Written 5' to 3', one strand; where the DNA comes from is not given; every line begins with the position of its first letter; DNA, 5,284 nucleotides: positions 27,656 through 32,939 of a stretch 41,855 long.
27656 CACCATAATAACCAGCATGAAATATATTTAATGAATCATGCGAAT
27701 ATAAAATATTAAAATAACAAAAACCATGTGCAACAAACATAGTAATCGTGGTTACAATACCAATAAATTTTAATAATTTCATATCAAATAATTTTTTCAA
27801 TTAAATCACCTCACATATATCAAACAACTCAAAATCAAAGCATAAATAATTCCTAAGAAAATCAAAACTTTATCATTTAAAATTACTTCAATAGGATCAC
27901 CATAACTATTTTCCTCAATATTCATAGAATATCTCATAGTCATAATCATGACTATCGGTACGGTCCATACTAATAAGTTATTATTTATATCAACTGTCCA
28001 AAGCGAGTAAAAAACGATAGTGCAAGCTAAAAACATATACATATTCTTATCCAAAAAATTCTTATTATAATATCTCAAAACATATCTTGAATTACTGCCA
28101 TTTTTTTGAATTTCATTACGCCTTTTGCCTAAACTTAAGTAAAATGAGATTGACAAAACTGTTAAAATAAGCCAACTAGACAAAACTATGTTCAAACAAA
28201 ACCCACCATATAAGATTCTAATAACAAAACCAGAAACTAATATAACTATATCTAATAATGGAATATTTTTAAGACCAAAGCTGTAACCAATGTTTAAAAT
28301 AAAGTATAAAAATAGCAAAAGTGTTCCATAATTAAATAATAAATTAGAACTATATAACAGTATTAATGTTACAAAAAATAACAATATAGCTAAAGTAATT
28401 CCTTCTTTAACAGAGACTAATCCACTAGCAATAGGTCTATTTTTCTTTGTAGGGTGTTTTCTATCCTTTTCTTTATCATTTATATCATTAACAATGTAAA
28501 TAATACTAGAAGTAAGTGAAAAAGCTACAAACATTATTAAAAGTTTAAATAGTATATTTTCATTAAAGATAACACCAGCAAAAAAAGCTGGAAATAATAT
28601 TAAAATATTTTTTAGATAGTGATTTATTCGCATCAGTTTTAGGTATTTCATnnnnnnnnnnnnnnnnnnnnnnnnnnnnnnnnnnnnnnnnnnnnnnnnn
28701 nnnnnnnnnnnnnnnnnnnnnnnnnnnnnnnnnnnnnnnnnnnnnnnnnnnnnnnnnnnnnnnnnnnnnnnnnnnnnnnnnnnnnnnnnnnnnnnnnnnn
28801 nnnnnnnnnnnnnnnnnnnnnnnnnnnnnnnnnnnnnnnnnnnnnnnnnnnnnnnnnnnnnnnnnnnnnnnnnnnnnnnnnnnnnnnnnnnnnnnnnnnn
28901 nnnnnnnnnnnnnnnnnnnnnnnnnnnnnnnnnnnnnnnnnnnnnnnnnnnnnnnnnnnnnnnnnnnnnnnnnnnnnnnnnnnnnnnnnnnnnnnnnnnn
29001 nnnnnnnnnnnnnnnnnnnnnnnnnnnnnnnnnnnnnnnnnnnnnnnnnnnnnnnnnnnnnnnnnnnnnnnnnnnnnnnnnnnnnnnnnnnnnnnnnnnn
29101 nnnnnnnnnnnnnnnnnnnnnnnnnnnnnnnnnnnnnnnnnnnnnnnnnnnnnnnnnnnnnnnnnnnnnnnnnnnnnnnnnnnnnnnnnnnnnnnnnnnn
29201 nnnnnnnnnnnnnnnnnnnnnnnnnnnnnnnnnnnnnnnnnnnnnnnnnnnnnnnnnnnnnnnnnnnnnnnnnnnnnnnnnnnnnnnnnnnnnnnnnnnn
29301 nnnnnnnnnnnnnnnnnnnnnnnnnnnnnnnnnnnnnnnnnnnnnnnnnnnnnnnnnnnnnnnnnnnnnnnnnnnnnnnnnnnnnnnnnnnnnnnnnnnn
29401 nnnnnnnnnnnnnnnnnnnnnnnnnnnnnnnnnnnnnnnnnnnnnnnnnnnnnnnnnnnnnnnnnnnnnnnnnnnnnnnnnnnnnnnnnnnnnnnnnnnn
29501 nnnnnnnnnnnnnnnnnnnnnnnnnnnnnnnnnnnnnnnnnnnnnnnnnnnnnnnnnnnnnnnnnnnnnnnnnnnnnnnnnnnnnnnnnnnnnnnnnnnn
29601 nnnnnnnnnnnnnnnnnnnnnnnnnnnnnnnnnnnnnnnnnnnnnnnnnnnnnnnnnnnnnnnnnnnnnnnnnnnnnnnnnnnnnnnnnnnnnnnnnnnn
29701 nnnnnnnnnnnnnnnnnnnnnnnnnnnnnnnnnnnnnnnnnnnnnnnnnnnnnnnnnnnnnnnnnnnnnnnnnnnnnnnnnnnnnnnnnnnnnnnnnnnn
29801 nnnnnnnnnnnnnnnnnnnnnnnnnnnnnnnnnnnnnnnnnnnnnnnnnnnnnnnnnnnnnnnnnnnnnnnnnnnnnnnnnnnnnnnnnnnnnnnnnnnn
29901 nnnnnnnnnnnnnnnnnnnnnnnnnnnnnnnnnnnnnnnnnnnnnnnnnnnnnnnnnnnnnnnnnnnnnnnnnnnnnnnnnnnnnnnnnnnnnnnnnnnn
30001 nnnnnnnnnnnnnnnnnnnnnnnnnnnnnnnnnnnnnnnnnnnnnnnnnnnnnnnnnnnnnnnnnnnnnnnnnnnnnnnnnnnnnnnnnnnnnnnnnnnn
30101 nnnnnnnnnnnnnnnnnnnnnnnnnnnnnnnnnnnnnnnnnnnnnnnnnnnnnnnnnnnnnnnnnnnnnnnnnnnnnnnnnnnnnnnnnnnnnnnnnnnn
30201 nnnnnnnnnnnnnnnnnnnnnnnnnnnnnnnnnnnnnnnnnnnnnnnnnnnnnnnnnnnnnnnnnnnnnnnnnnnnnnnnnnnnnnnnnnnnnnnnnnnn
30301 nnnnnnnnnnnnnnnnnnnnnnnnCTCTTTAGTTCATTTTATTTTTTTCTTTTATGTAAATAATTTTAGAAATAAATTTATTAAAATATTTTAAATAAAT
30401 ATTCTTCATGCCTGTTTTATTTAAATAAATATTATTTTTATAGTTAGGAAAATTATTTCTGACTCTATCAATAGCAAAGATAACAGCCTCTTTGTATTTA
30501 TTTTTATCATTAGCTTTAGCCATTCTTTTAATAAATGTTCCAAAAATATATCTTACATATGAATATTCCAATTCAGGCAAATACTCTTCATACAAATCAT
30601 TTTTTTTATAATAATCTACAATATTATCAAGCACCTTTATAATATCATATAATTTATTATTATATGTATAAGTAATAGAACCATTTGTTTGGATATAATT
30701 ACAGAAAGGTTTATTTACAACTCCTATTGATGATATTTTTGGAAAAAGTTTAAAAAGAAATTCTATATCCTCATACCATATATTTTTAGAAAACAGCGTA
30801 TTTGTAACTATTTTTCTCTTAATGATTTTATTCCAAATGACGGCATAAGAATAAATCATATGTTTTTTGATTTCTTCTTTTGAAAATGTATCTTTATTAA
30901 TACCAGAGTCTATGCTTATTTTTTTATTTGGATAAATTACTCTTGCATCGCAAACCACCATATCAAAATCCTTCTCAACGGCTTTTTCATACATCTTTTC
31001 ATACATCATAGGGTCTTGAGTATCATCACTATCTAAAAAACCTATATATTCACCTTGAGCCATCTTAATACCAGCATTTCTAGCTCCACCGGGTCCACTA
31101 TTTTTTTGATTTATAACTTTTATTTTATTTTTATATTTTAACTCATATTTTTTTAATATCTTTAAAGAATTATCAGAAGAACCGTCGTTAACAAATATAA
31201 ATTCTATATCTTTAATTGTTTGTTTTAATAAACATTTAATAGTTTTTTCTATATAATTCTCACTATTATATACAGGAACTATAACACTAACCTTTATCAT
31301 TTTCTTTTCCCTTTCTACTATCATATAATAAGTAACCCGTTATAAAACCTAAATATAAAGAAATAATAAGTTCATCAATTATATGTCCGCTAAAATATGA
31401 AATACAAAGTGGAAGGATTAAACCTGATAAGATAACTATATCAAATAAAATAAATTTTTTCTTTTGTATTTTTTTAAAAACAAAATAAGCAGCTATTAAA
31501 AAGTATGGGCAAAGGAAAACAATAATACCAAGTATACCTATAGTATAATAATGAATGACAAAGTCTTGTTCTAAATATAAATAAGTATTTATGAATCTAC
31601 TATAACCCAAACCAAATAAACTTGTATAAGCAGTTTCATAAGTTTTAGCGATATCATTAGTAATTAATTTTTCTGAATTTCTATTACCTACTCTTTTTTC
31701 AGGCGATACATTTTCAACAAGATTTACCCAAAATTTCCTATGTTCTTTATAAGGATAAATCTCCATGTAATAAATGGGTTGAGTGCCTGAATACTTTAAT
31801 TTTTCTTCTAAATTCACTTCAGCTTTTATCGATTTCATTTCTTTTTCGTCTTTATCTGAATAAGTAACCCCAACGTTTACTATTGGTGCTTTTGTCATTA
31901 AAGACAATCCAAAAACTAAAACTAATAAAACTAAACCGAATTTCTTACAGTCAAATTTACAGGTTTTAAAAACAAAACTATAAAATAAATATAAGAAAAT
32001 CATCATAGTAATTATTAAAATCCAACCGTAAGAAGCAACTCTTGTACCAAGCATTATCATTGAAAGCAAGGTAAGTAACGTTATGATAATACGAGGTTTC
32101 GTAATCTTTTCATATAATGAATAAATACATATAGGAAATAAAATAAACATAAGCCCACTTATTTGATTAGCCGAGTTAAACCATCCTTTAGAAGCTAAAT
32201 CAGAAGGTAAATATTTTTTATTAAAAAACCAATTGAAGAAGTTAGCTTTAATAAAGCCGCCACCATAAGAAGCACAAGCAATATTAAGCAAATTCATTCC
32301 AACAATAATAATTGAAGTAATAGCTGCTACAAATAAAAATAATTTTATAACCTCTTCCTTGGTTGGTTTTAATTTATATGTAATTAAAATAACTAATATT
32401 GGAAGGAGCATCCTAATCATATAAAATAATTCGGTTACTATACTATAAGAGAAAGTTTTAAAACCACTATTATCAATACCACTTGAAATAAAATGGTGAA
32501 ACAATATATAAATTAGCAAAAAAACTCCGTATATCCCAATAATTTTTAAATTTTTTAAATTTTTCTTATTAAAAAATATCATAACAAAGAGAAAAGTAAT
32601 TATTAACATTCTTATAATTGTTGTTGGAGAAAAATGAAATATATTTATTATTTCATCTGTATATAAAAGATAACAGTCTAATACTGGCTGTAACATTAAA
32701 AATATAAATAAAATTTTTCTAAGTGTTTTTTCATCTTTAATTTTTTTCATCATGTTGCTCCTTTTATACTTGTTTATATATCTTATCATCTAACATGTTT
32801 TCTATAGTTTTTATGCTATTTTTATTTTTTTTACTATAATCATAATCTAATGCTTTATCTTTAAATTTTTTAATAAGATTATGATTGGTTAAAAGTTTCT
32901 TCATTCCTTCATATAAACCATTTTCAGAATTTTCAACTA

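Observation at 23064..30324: UbiA-type polyprenyl-phosphate phosphoribosyltransferase, a HAD-phosphatase::GT-C fusion and two further large polytopic proteins: candidate lipid-linked pentofuranose donor/transfer module in a spore-forming Firmicute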

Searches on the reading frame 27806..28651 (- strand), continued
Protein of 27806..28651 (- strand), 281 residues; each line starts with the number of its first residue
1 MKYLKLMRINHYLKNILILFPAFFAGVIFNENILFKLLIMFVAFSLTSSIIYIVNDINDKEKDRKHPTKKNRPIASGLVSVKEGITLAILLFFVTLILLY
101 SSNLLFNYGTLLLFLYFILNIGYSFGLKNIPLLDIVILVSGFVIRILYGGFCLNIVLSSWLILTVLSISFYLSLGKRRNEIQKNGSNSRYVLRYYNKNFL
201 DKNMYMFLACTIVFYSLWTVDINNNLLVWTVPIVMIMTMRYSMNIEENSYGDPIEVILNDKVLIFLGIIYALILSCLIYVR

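Call 69: get_annotated_region(hit=H7, flank=20000)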
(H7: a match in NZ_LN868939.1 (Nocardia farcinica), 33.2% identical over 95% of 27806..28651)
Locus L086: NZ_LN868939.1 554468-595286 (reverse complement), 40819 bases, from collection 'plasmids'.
description: Nocardia farcinica strain NCTC11134 plasmid 2, complete sequence
organism: Nocardia farcinica (NCBI taxid 37329)
taxonomy: Bacteria; Actinomycetota; Actinomycetes; Mycobacteriales; Nocardiaceae; Nocardia; Nocardia farcinica
host: -; source: not known; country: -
typing (MOB-suite, as given by PLSDB): non-mobilizable
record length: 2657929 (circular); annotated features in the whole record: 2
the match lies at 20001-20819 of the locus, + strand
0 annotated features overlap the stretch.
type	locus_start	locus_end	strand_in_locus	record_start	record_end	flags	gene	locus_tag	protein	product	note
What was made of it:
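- Tried and rejected: The Nocardia record is unannotated (call 69).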

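Call 70: get_annotated_region(hit=H9, flank=15000)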
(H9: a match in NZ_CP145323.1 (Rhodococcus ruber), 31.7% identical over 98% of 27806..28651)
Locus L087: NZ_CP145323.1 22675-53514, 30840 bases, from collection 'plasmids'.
description: Rhodococcus ruber strain MSA14 plasmid pmega_4, complete sequence
organism: Rhodococcus ruber (NCBI taxid 1830)
taxonomy: Bacteria; Actinomycetota; Actinomycetes; Mycobacteriales; Nocardiaceae; Rhodococcus; Rhodococcus ruber
host: -; source: -; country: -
typing (MOB-suite, as given by PLSDB): non-mobilizable
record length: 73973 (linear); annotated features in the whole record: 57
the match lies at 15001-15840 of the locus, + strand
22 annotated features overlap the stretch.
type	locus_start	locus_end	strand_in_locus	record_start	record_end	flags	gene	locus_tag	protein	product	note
CDS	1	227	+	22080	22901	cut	-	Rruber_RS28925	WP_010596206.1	Cof-type HAD-IIB family hydrolase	GO:0008152 - metabolic process [Evidence IEA]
CDS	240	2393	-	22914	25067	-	-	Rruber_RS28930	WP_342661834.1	N-acetylmuramoyl-L-alanine amidase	GO:0009253 - peptidoglycan catabolic process [Evidence IEA]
CDS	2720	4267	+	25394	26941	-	-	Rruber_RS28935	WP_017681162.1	SpoIID/LytB domain-containing protein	GO:0008150 - biological_process [Evidence IEA]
CDS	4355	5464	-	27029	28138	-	-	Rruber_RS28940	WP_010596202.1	glycosyltransferase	-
CDS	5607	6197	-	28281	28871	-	-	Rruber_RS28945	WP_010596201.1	PadR family transcriptional regulator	-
CDS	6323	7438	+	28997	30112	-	-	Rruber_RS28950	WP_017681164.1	aromatic ring-hydroxylating dioxygenase subunit alpha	-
CDS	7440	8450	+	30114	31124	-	-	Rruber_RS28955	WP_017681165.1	PDR/VanB family oxidoreductase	-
CDS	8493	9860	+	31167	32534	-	-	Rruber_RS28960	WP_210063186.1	MFS transporter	GO:0055085 - transmembrane transport [Evidence IEA]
CDS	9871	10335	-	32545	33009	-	-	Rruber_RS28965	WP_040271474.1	DUF2231 domain-containing protein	-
CDS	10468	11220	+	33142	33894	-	-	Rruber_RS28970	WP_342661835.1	MerR family transcriptional regulator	GO:0006355 - regulation of DNA-templated transcription [Evidence IEA]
CDS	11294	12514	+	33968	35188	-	glf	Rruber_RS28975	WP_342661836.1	UDP-galactopyranose mutase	GO:0009273 - peptidoglycan-based cell wall biogenesis [Evidence IEA]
CDS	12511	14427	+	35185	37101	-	-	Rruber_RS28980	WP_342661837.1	glycosyltransferase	-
CDS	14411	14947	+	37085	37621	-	-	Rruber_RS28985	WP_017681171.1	phosphatase PAP2 family protein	-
CDS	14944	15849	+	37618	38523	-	-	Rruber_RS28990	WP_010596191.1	decaprenyl-phosphate phosphoribosyltransferase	-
CDS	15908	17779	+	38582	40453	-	zomB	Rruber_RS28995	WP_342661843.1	flagellar motor control protein ZomB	-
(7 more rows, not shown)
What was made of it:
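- On Mycobacterial DPA (arabinofuranose) pathway: Compare the Rhodococcus locus, where PAP2 is adjacent (call 70).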

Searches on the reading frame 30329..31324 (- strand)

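Call 5: search_protein_families(library=pfam, proteins=[window:30329-31324:-], max_evalue=0.01)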
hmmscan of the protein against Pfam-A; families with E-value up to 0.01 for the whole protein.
window:30329-31324:- (331 aa): 3 families
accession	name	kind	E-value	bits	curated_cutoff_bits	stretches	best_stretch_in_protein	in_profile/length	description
PF00535.33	Glycos_transf_2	-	2.5e-38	132.1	23.3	1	13-171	1-162/168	Glycosyl transferase family 2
PF10111.15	Glyco_tranf_2_2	-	5.2e-16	59.4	27.3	1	13-135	1-125/276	Glycosyltransferase like family 2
PF13641.12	Glyco_tranf_2_3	-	2e-10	41.5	27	1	12-129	3-125/230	Glycosyltransferase like family 2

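Call 6: search_protein_families(library=ncbifam, proteins=[window:30329-31324:-], max_evalue=0.01)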
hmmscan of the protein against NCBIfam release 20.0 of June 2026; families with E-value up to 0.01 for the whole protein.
window:30329-31324:- (331 aa): 25 families
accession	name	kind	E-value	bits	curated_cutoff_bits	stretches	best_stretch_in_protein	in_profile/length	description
NF007482.0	PRK10073.1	equivalog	4.4e-38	131.1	423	1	8-138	4-133/334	glycosyltransferase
NF047683.1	TeichurnBiosyTuaG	equivalog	6.7e-24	84.9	400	1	10-121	6-117/252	teichuronic acid biosynthesis protein TuaG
NF053739.1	GlytfEpsEBac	equivalog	2.2e-20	72.8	450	1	11-165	2-156/265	glycosyltransferase EpsE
TIGR03937.1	PgaC_IcaA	equivalog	3.2e-19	69.2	422.3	1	6-114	41-149/407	poly-beta-1,6-N-acetyl-D-glucosamine synthase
NF041875.1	EPS_EpsD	equivalog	5.1e-19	68.8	370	1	12-107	1-96/325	exopolysaccharide biosynthesis glycosyltransferase EpsD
NF050050.1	ProtGlycPglI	equivalog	1.1e-17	64.3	500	1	10-198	2-190/306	GalNAc(5)-diNAcBac-PP-undecaprenol beta-1,3-glucosyltransferase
NF038302.1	EPS_HpsE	equivalog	3.8e-14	52.4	300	1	11-105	2-101/307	hormogonium polysaccharide biosynthesis glycosyltransferase HpsE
NF047588.1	GlcsyltransPgfSStrep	equivalog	4.1e-14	52.5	500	1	10-124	1-118/308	glycosyltransferase PgfS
TIGR03965.1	mycofact_glyco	equivalog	9.8e-14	51.1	280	1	9-106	73-170/467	mycofactocin biosynthesis glycosyltransferase MftF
TIGR04283.1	glyco_like_mftF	equivalog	1.2e-12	48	182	1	12-116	1-97/221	TIGR04283 family arsenosugar biosynthesis glycosyltransferase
NF041394.1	GtaseAglG_Halo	equivalog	1.5e-12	47.4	440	1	11-113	2-105/304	glucosyl-dolichyl phosphate glucuronosyltransferase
NF007986.1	PRK10714.1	equivalog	1.5e-12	47.2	529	1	7-124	3-123/316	undecaprenyl-phosphate 4-deoxy-4-formamido-L-arabinose transferase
TIGR03111.1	glyc2_xrt_Gpos1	hypoth_equivalog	4.8e-12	45.4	363.95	1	7-132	46-171/439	TIGR03111 family XrtG-associated glycosyltransferase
NF038299.1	EPS_HpsN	equivalog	4.9e-12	45.4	425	1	11-174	2-164/317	hormogonium polysaccharide biosynthesis glycosyltransferase HpsN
NF007453.0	PRK10018.1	equivalog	4.7e-11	42.9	382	1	11-111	7-107/280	colanic acid biosynthesis glycosyltransferase WcaA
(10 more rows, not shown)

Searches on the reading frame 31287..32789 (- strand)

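Call 5: search_protein_families(library=pfam, proteins=[window:31287-32789:-], max_evalue=0.01)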
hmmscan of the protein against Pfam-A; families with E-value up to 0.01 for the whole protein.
window:31287-32789:- (500 aa): 1 family
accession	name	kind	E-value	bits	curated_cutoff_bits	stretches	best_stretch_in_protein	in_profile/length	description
PF13425.11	O-antigen_lig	-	8e-52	177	31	1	23-490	4-458/462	O-antigen ligase like membrane protein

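Call 6: search_protein_families(library=ncbifam, proteins=[window:31287-32789:-], max_evalue=0.01)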
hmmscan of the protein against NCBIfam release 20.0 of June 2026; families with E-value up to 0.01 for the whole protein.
window:31287-32789:- (500 aa): 1 family
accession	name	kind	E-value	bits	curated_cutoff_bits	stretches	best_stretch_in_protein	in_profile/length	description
TIGR00701.1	TIGR00701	equivalog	0.0044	17.1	138.05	1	223-280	48-105/142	protoporphyrinogen oxidase HemJ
